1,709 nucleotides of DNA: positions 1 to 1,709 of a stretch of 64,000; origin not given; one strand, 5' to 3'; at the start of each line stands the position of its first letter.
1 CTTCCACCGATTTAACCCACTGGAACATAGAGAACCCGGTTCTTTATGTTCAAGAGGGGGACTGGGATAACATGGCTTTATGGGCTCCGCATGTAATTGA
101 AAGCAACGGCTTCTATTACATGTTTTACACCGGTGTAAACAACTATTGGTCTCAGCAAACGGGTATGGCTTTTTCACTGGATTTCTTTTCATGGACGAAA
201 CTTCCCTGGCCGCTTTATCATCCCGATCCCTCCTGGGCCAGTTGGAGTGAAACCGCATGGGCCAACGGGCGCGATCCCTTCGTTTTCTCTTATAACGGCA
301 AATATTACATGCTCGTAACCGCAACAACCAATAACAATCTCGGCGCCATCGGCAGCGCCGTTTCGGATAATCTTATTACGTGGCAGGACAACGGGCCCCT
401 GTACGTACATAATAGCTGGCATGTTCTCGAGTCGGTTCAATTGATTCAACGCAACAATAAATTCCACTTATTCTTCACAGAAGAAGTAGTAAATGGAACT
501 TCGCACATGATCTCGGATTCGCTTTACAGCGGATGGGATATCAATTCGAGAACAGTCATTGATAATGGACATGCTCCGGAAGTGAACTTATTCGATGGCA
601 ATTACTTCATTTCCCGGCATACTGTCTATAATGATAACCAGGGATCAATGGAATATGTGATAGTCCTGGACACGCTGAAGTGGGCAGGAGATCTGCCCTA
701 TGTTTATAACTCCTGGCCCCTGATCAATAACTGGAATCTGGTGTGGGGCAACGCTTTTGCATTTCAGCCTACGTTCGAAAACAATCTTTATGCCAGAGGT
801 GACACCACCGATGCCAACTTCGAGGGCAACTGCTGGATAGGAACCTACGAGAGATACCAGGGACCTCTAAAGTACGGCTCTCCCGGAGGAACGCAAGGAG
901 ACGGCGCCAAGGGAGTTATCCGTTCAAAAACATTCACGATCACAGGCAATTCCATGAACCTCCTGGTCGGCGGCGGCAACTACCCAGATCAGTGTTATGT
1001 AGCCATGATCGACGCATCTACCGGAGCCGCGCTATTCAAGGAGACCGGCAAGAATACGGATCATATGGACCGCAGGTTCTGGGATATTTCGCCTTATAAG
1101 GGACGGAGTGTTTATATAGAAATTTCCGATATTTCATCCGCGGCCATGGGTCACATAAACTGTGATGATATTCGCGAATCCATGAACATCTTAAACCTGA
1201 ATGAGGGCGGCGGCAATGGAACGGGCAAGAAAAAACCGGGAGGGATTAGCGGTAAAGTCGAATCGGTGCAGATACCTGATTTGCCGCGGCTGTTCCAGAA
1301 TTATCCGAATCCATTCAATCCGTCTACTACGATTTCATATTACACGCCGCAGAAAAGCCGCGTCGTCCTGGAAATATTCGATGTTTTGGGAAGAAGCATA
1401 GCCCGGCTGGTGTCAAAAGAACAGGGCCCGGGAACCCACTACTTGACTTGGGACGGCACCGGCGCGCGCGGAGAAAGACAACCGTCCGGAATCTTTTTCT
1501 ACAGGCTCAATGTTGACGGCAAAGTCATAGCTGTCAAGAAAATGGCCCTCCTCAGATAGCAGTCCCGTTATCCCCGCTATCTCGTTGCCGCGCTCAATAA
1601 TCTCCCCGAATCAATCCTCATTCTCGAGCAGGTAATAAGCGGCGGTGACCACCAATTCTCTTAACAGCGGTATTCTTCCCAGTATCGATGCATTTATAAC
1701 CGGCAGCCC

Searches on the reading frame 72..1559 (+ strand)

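Call 10: search_protein_families(library=pfam, proteins=[window:72-1559:+], max_evalue=0.001)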
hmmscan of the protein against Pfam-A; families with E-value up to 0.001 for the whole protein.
window:72-1559:+ (495 aa): 5 families
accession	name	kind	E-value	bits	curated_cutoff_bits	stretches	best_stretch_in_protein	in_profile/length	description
PF04616.20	Glyco_hydro_43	-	6.4e-07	29.4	32.2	1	3-146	67-209/288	Glycosyl hydrolases family 43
PF13860.13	FlgD_ig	-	1.2e-06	28.8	27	1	425-481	19-73/79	FlgD Ig-like domain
PF00251.26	Glyco_hydro_32N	-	2.4e-06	27.8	22.1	1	4-130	70-197/307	Glycosyl hydrolases family 32 N-terminal domain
PF18962.6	Por_Secre_tail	-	0.00012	22.8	27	0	411-451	2-39/75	Secretion system C-terminal sorting domain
PF04041.19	Glyco_hydro_130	-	0.00012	21.6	26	0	16-111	55-143/320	beta-1,4-mannooligosaccharide phosphorylase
